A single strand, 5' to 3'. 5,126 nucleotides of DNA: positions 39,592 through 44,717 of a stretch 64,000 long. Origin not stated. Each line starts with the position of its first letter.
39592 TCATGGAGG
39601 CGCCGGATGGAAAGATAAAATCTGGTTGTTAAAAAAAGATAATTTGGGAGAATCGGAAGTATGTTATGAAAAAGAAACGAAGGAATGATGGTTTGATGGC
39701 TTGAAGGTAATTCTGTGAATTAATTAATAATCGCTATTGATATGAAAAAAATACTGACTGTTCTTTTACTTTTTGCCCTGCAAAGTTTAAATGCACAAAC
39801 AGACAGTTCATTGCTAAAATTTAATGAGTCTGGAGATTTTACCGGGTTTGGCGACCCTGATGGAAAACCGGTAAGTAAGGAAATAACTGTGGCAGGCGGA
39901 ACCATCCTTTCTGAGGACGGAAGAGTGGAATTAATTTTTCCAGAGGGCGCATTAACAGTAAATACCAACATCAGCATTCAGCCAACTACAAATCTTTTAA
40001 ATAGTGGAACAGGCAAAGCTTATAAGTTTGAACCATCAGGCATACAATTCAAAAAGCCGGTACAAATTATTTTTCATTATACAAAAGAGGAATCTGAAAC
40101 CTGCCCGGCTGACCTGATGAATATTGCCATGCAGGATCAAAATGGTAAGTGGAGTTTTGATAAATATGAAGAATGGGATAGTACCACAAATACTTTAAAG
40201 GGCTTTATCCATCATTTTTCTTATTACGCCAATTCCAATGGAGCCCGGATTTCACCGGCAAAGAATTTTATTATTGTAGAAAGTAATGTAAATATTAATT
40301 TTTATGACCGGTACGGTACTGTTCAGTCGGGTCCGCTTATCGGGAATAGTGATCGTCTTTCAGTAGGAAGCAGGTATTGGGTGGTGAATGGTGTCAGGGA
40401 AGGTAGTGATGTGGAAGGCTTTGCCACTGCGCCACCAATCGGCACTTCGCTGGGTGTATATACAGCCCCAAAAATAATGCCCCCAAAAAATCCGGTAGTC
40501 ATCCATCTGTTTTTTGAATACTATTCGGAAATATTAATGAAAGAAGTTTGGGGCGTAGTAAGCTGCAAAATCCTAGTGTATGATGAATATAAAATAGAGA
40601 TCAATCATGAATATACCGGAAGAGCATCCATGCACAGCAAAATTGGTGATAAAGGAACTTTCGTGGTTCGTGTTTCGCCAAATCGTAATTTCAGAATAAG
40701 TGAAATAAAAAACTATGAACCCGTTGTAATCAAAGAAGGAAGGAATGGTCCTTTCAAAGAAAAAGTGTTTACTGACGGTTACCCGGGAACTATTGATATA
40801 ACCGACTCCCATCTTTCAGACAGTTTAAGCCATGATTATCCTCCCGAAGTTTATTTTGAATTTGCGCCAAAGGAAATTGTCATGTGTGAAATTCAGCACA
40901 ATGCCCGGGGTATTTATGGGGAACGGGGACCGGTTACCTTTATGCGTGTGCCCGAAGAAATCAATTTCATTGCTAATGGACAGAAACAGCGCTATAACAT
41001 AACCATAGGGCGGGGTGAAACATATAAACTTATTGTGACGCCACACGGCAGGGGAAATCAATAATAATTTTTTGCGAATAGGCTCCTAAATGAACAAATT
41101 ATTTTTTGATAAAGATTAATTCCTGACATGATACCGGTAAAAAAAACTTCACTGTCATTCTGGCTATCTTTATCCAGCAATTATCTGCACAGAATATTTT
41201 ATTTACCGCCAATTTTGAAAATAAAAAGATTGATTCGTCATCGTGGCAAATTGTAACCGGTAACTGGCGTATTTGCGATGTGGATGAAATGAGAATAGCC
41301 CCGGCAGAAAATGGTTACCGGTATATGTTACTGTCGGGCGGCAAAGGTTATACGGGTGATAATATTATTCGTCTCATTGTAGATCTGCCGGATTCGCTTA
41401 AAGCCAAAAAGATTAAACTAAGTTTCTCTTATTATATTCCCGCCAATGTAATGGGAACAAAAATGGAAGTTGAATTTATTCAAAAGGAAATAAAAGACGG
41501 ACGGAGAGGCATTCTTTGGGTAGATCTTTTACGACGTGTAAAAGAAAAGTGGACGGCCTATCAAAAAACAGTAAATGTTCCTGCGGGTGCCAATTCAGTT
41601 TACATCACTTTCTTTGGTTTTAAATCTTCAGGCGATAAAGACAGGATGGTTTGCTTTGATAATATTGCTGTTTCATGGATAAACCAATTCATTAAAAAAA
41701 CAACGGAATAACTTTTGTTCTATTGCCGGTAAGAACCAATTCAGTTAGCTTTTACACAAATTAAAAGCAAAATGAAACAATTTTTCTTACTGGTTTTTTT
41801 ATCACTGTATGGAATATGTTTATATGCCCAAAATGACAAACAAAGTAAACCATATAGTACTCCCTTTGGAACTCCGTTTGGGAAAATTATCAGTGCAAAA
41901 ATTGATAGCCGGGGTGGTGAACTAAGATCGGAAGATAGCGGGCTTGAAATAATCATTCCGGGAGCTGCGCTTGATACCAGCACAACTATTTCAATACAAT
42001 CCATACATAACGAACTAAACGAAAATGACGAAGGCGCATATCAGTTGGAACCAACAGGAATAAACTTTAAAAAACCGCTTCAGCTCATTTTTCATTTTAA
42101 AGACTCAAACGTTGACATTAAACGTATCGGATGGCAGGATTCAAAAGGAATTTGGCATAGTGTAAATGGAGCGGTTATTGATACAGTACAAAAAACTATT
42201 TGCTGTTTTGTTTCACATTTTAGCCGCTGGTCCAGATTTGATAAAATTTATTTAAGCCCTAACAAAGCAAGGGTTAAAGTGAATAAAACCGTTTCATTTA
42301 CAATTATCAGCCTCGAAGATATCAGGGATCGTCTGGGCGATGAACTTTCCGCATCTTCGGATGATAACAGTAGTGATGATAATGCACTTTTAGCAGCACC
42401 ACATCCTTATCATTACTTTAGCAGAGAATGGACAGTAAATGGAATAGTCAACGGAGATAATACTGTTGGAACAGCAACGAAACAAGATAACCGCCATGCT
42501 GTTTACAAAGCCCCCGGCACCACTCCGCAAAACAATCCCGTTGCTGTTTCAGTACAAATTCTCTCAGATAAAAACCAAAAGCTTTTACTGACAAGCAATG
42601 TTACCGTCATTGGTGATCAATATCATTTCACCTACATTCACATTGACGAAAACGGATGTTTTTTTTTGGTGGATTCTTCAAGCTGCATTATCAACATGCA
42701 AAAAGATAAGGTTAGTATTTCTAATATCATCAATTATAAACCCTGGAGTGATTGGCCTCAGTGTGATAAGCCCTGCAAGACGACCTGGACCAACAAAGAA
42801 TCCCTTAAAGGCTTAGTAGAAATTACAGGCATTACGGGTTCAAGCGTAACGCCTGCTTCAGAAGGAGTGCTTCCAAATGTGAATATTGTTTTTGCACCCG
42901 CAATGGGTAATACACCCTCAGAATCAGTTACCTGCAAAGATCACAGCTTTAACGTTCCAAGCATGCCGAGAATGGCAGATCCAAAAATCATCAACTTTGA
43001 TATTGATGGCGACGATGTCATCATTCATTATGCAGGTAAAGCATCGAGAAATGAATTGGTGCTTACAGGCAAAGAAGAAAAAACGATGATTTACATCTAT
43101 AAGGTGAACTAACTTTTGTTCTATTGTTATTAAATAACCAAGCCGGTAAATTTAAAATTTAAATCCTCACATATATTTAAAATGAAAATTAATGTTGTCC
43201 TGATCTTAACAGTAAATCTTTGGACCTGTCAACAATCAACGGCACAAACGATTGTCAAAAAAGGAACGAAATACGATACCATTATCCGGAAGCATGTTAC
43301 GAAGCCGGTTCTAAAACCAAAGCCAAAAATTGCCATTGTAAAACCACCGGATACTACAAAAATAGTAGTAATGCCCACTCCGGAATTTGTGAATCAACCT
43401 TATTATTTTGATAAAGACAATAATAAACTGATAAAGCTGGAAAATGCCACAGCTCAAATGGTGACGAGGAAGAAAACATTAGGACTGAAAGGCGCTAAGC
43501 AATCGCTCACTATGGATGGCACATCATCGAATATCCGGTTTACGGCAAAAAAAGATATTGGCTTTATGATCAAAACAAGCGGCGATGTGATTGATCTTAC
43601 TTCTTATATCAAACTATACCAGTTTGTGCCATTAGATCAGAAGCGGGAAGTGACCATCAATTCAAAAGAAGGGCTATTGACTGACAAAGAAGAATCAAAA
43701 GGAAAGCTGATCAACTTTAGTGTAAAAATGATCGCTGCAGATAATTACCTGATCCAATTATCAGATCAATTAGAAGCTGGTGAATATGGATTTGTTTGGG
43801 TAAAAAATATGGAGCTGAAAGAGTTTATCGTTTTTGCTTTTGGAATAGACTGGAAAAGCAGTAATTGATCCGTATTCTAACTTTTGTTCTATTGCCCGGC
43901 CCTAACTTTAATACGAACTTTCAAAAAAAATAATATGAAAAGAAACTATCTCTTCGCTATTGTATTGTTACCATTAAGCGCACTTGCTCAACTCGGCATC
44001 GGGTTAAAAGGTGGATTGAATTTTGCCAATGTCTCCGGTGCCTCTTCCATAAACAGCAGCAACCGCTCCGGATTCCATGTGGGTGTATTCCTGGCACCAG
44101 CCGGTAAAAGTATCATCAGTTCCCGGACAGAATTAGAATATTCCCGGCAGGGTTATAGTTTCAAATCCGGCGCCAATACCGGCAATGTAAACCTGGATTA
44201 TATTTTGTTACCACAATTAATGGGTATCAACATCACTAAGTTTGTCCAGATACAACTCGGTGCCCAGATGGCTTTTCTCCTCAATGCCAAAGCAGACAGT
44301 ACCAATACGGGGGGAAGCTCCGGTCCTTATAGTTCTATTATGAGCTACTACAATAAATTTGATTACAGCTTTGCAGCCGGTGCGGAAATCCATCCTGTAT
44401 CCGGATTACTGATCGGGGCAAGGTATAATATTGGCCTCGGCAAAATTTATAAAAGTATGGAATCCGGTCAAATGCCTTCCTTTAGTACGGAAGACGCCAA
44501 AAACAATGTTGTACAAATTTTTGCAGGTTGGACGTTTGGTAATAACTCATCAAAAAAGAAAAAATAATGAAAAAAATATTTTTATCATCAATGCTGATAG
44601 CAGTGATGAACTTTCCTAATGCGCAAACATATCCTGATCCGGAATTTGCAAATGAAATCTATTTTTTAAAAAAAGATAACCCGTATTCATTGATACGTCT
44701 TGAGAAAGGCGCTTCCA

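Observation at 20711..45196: Two diverged tandem cassettes of Y_Y_Y-type sensor kinase + LuxR regulator, each followed by a block of uncharacterised secreted proteins (candidate undescribed envelope/extracellular system)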

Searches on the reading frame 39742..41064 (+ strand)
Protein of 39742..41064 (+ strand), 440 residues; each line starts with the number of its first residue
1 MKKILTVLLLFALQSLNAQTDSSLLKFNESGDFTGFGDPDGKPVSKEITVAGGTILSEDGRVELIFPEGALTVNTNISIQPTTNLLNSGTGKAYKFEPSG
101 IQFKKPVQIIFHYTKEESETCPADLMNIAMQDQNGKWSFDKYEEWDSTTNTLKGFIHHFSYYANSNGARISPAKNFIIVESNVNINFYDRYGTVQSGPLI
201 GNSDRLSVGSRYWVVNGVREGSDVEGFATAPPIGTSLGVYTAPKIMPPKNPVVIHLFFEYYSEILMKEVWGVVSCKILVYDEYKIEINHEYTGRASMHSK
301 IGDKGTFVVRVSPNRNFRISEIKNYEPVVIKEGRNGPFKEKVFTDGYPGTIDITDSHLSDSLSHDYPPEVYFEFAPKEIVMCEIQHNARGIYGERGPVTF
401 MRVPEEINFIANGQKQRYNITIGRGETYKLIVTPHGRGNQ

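Call 5: search_protein_families(library=pfam, max_evalue=0.01, proteins=[window:39742-41064:+])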
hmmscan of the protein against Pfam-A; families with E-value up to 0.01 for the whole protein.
window:39742-41064:+ (440 aa): 1 family
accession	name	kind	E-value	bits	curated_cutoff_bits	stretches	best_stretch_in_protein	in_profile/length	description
PF00791.26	ZU5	-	0.0029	18.3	21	0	47-116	4-83/97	ZU5 domain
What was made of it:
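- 39742..41064 (+): B6: ZU5-like protein with a conserved HFS motif. Pfam ZU5 18.3 bits, below cut-off (call 5).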

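Call 7: search_protein_families(library=ncbifam, max_evalue=0.01, proteins=[window:39742-41064:+])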
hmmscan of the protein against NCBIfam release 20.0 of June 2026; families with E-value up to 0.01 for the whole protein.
window:39742-41064:+ (440 aa): 0 families

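Call 70: search_protein_families(library=padloc, max_evalue=0.001, proteins=[window:39742-41064:+])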
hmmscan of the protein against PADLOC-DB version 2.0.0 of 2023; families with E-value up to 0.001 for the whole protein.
window:39742-41064:+ (440 aa): 0 families

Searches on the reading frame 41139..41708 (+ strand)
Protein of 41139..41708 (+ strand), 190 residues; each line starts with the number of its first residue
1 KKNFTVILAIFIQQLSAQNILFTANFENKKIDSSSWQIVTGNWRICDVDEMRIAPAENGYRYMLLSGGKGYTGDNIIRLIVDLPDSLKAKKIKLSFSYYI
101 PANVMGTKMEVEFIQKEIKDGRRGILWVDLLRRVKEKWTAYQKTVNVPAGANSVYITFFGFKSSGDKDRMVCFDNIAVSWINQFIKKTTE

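Call 36: search_protein_families(library=pfam, max_evalue=5, proteins=[window:41139-41708:+])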
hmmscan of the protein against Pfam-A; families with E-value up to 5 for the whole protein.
window:41139-41708:+ (190 aa): 1 family
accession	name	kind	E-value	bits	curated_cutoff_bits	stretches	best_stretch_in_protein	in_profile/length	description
PF02018.23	CBM_4_9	-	0.00043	21.1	25.9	1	18-160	1-131/136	Carbohydrate binding domain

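Call 71: search_protein_families(library=ncbifam, max_evalue=0.001, proteins=[window:41139-41708:+])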
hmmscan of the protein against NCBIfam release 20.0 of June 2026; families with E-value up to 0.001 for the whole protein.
window:41139-41708:+ (190 aa): 0 families

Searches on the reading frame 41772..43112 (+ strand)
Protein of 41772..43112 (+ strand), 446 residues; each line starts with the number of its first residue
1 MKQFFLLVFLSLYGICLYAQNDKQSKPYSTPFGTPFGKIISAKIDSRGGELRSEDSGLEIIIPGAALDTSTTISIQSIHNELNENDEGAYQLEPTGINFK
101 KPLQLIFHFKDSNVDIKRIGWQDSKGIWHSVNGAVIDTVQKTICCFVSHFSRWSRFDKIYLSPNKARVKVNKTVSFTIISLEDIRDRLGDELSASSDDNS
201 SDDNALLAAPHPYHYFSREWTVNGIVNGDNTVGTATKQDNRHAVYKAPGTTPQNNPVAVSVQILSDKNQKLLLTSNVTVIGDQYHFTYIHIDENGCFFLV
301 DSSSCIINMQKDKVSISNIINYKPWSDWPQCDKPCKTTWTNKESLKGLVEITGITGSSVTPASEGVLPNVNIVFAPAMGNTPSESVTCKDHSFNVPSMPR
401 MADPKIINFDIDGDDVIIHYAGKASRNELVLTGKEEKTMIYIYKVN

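Call 5: search_protein_families(library=pfam, max_evalue=0.01, proteins=[window:41772-43112:+])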
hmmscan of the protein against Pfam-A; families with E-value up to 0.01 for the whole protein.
window:41772-43112:+ (446 aa): 1 family
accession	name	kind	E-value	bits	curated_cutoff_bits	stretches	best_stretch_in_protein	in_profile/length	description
PF00791.26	ZU5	-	0.0002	22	21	1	41-81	2-42/97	ZU5 domain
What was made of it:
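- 41772..43112 (+): B8: ZU5-like paralogue. Pfam ZU5 22.0 bits against a cut-off of 21 (call 5).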

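Call 7: search_protein_families(library=ncbifam, max_evalue=0.01, proteins=[window:41772-43112:+])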
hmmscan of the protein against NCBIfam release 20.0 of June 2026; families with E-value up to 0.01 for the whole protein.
window:41772-43112:+ (446 aa): 0 families

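Call 34: find_encoding_contigs(protein=window:41772-43112:+, flank=3000, max_places=8)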
Protein window:41772-43112:+ (446 aa): 24 contigs read that carry it; 8 places shown.
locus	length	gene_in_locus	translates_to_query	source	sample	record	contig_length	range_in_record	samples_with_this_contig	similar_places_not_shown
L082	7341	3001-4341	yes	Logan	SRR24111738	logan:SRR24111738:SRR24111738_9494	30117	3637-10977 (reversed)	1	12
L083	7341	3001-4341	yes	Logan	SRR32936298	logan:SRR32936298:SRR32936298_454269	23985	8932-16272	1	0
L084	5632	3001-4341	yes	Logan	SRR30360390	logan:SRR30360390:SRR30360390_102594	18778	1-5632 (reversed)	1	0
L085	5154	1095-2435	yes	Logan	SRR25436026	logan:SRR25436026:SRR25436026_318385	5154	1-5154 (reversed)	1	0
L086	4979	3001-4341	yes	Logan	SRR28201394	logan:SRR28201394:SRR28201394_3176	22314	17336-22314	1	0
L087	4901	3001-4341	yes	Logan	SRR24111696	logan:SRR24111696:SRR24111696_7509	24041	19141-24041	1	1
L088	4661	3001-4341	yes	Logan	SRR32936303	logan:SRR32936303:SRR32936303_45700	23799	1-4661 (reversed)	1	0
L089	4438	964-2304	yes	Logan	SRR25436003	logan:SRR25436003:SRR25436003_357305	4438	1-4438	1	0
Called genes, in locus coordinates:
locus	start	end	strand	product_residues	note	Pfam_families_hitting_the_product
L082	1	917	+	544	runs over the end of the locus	PF20388:DUF6683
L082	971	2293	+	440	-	-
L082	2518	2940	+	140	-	-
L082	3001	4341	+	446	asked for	-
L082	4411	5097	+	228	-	-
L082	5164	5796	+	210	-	PF13505:OMP_b-brl, PF13568:OMP_b-brl_2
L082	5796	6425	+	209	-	-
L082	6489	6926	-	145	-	PF02566:OsmC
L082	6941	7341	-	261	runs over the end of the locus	PF02616:SMC_ScpA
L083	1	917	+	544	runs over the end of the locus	PF20388:DUF6683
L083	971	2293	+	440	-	-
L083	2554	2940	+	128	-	-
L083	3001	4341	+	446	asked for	-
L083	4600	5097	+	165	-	-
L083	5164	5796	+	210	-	PF13505:OMP_b-brl, PF13568:OMP_b-brl_2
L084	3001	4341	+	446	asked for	-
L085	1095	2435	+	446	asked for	-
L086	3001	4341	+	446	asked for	-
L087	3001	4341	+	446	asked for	-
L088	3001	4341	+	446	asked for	-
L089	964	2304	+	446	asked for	-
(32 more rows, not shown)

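Call 70: search_protein_families(library=padloc, max_evalue=0.001, proteins=[window:41772-43112:+])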
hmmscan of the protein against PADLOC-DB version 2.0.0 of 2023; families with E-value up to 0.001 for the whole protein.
window:41772-43112:+ (446 aa): 0 families

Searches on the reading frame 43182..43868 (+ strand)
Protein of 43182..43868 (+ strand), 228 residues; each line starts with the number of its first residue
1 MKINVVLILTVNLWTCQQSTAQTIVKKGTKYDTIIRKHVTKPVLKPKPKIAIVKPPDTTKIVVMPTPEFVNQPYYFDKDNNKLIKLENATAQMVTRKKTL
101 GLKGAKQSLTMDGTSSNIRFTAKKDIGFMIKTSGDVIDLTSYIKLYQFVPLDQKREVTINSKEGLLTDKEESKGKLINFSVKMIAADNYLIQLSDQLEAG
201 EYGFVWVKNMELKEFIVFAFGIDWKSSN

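Call 5: search_protein_families(library=pfam, max_evalue=0.01, proteins=[window:43182-43868:+])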
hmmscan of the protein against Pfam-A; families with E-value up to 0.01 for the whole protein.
window:43182-43868:+ (228 aa): 0 families

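Call 36: search_protein_families(library=pfam, max_evalue=5, proteins=[window:43182-43865:+])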
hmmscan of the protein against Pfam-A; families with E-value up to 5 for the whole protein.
window:43182-43865:+ (228 aa): 0 families

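Call 70: search_protein_families(library=padloc, max_evalue=0.001, proteins=[window:43182-43868:+])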
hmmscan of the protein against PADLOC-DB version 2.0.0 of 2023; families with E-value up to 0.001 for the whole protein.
window:43182-43868:+ (228 aa): 0 families

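Call 71: search_protein_families(library=ncbifam, max_evalue=0.001, proteins=[window:43182-43868:+])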
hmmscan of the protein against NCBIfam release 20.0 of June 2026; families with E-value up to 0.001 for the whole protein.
window:43182-43868:+ (228 aa): 0 families

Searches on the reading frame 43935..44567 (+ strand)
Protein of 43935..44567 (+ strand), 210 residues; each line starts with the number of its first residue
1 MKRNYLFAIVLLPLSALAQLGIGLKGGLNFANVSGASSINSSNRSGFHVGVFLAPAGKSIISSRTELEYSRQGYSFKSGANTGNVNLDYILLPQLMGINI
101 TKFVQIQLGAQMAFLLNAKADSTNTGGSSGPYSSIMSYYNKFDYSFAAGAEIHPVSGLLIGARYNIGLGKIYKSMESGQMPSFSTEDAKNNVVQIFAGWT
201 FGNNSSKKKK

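Call 5: search_protein_families(library=pfam, max_evalue=0.01, proteins=[window:43935-44567:+])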
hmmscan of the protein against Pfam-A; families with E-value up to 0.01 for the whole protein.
window:43935-44567:+ (210 aa): 2 families
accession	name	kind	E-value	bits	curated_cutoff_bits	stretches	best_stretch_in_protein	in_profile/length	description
PF13568.12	OMP_b-brl_2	-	5.4e-17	62.9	27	1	20-172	9-174/175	Outer membrane protein beta-barrel domain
PF13505.12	OMP_b-brl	-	4.6e-10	40.4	28.7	1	8-201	5-175/175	Outer membrane protein beta-barrel domain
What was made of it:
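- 43935..44567 (+): B10: small outer-membrane beta-barrel protein. Pfam OMP_b-brl_2 E 5e-17 (call 5).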

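Call 71: search_protein_families(library=ncbifam, max_evalue=0.001, proteins=[window:43935-44567:+])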
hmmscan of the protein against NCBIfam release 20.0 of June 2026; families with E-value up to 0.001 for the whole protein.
window:43935-44567:+ (210 aa): 1 family
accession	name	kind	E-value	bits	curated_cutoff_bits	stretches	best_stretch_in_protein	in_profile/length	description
NF049866.1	outer_TDE1717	subfamily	5.1e-23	82.1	135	1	2-201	2-210/210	TDE1717 family outer membrane beta-barrel protein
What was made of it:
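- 43935..44567 (+): NCBIfam TDE1717 family, below cut-off (call 71).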
